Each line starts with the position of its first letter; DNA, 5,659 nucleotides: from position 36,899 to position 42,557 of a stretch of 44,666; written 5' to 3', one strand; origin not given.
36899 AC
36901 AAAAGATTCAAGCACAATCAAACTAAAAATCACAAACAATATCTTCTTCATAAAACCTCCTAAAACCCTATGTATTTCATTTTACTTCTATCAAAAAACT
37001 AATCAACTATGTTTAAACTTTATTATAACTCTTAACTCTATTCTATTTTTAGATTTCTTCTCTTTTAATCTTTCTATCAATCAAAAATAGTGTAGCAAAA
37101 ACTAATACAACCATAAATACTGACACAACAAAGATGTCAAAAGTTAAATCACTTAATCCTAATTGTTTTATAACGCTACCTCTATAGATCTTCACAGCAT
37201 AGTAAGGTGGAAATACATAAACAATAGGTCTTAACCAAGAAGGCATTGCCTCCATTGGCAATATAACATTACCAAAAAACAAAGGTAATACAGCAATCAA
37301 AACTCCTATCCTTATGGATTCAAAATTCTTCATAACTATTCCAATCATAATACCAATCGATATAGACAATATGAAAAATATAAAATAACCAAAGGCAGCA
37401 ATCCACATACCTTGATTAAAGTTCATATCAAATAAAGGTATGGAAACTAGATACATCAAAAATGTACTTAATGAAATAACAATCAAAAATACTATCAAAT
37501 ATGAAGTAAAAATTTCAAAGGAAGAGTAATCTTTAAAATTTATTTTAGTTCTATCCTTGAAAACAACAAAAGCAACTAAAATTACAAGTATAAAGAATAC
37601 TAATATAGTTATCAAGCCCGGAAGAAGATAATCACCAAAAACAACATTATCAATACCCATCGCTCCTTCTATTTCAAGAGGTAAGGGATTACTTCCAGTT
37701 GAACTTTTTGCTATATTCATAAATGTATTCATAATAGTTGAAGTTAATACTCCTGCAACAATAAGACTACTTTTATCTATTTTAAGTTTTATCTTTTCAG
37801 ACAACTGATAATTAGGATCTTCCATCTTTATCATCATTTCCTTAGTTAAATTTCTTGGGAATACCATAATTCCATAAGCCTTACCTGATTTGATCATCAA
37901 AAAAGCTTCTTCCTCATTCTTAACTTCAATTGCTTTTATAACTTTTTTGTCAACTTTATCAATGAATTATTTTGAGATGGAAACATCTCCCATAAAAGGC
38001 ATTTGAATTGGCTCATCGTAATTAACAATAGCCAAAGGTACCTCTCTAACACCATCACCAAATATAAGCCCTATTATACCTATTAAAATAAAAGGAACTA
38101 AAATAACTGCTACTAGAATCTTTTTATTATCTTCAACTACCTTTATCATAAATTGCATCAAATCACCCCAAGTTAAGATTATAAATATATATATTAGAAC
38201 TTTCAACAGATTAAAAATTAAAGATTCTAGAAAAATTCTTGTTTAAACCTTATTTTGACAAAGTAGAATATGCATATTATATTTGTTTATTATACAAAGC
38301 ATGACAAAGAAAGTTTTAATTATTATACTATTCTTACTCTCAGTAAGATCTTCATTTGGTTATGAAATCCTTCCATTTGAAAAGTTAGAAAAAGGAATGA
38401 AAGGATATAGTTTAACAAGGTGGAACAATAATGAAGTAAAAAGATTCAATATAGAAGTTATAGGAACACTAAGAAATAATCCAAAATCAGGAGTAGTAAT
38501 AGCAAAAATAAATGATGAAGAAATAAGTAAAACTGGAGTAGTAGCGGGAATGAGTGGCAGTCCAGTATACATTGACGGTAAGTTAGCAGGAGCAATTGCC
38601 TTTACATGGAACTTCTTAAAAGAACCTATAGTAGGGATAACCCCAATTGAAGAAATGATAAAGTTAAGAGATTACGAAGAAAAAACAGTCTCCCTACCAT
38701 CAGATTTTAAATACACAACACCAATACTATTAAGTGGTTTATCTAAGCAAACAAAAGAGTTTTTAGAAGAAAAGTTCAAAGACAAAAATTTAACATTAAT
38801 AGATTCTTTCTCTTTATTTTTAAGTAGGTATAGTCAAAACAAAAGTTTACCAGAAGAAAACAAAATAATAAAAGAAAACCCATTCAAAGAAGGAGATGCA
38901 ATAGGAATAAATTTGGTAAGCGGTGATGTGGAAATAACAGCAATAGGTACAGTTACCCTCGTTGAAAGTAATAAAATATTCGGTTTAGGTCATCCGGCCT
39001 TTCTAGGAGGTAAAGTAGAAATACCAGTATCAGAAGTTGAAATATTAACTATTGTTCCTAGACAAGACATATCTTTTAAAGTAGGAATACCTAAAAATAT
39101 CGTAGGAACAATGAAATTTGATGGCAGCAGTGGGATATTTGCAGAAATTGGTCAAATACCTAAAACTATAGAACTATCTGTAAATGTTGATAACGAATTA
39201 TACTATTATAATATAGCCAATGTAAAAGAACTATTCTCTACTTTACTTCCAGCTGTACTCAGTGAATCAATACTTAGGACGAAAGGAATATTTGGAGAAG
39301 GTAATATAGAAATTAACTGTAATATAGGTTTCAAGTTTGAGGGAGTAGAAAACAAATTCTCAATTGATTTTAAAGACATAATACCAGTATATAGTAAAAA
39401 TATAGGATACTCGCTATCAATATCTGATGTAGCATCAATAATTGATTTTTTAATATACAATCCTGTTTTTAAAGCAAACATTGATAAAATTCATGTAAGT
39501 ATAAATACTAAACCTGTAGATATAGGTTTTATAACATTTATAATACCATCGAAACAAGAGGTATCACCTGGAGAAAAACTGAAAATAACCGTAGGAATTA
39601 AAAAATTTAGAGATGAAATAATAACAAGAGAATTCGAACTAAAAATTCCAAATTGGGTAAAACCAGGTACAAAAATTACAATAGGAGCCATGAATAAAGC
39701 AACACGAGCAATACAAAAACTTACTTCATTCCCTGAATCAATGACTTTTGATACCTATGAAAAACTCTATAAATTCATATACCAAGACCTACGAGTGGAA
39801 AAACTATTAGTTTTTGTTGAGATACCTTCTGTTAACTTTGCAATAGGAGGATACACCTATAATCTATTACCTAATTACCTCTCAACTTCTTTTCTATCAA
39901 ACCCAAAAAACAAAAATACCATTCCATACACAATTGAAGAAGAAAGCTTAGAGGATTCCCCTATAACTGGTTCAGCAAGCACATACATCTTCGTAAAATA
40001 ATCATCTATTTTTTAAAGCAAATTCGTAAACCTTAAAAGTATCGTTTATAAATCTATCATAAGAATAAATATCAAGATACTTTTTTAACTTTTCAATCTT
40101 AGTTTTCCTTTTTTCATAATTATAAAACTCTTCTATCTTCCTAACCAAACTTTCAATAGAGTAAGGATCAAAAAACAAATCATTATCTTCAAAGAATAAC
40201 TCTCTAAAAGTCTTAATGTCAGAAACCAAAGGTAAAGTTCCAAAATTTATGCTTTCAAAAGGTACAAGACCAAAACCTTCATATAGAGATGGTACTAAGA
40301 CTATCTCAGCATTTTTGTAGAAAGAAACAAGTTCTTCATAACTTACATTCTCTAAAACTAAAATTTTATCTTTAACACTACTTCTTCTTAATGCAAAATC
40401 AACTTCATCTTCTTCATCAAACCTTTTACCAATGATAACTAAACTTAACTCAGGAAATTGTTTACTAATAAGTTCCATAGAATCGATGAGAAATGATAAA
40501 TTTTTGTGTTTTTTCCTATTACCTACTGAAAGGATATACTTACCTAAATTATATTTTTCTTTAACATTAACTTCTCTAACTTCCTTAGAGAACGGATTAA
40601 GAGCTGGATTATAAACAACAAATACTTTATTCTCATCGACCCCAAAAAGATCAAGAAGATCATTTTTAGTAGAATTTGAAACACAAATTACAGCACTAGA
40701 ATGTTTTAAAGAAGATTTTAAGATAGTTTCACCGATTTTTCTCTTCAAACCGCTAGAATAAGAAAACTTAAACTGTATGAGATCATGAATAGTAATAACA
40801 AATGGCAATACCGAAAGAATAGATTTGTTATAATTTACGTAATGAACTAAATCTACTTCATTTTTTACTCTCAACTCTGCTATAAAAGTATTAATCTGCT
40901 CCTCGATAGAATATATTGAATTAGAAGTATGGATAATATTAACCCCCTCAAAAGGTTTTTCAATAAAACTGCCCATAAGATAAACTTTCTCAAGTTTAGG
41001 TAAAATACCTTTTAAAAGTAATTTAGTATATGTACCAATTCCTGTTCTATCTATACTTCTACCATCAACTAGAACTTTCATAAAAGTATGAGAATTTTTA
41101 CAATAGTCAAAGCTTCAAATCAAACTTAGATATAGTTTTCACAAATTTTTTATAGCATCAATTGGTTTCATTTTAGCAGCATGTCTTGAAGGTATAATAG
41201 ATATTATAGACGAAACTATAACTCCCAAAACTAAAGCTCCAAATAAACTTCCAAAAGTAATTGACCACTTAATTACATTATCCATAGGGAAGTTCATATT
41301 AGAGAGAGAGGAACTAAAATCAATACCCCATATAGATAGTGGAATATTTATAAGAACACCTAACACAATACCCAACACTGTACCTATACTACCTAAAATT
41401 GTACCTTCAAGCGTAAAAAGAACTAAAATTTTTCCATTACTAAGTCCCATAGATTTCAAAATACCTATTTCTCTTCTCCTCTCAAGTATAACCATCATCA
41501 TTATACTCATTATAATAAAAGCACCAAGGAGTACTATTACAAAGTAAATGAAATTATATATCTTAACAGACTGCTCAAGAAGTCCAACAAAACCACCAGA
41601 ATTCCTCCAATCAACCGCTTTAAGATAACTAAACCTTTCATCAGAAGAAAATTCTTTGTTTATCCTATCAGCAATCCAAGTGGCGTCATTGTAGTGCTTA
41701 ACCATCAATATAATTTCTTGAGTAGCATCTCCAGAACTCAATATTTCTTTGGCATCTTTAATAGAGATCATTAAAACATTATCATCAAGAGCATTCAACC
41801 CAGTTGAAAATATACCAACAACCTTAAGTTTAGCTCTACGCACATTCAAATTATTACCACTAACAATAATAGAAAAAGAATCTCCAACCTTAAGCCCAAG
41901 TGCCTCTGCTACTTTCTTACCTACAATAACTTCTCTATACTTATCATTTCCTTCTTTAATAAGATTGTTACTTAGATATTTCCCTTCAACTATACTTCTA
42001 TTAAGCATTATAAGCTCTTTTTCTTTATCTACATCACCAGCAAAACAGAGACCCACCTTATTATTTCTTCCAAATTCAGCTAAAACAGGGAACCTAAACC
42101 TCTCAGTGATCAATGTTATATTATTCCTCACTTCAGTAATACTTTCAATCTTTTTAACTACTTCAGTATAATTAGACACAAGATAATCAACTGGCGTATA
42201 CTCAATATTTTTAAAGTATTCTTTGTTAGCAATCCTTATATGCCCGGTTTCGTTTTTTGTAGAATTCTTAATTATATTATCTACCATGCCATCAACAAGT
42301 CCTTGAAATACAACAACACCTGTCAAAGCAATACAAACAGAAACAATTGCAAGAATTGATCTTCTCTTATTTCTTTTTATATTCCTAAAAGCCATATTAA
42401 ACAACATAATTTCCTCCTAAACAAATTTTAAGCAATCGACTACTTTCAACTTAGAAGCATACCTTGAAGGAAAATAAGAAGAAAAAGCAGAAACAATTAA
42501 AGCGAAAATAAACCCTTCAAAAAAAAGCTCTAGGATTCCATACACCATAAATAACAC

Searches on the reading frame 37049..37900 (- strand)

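Call 46: search_protein_families(library=pfam, proteins=[window:37049-37900:-], max_evalue=0.001)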
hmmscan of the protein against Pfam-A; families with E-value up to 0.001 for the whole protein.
window:37049-37900:- (283 aa): 2 families
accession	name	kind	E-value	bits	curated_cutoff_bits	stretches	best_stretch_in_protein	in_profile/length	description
PF12698.13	ABC2_membrane_3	-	7.4e-16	58.6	31.6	1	3-271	74-346/347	ABC-2 family transporter protein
PF01061.29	ABC2_membrane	-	1.7e-14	54.3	26.9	1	50-242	24-209/211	ABC-2 type transporter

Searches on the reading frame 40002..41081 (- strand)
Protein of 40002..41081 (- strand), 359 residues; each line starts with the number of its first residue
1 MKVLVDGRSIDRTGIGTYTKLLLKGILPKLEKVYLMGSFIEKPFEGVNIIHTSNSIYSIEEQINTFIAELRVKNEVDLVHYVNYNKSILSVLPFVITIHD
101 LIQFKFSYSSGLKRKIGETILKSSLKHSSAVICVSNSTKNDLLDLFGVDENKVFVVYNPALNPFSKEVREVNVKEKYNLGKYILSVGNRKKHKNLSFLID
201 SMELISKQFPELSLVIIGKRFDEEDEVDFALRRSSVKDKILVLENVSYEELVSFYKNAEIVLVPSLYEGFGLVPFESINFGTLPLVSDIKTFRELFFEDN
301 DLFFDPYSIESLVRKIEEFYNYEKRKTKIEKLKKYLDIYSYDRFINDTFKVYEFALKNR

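Call 46: search_protein_families(library=pfam, proteins=[window:40002-41081:-], max_evalue=0.001)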
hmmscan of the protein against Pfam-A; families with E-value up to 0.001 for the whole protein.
window:40002-41081:- (359 aa): 7 families
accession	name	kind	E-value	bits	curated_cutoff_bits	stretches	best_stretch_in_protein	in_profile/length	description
PF00534.26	Glycos_transf_1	-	1.3e-29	103.4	26.4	1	175-330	10-166/172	Glycosyl transferases group 1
PF13692.12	Glyco_trans_1_4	-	1.8e-18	67.6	27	1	181-320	2-140/142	Glycosyl transferases group 1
PF13439.12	Glyco_transf_4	-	5.7e-14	52.9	28.5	1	73-159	70-165/170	Glycosyltransferase Family 4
PF20706.3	GT4-conflict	-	5.9e-07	29.3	26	1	185-287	202-311/385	Family 4 Glycosyltransferase in conflict systems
PF13524.12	Glyco_trans_1_2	-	1.1e-05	25.9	25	1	207-329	10-121/144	Glycosyl transferase-like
PF13579.12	Glyco_trans_4_4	-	2.1e-05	25.4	29.7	1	92-158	95-157/158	Glycosyl transferase 4-like domain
PF02350.25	Epimerase_2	-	3.7e-05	23.2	30.6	1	120-263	114-265/347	UDP-N-acetylglucosamine 2-epimerase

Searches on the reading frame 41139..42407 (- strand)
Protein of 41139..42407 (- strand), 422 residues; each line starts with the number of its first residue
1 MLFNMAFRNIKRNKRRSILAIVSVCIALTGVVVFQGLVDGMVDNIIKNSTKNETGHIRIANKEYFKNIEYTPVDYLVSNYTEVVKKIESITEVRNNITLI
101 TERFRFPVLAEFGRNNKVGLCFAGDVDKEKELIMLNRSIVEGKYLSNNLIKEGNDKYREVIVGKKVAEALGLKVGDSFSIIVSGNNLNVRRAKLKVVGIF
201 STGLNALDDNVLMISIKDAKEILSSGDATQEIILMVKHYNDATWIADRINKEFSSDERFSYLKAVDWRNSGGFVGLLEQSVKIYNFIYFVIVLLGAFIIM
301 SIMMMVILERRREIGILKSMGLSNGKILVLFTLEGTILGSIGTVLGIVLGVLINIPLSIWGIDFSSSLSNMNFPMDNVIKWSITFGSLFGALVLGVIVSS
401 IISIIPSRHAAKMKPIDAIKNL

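Call 46: search_protein_families(library=pfam, proteins=[window:41139-42407:-], max_evalue=0.001)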
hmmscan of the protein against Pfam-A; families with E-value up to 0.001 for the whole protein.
window:41139-42407:- (422 aa): 2 families
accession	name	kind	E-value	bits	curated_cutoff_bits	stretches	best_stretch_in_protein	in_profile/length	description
PF02687.27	FtsX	-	8.7e-21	74.6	25.5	1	285-415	1-120/120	FtsX-like permease C-terminal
PF12704.14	MacB_PCD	-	2.2e-14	54.7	27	1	17-250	1-205/207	MacB-like periplasmic core domain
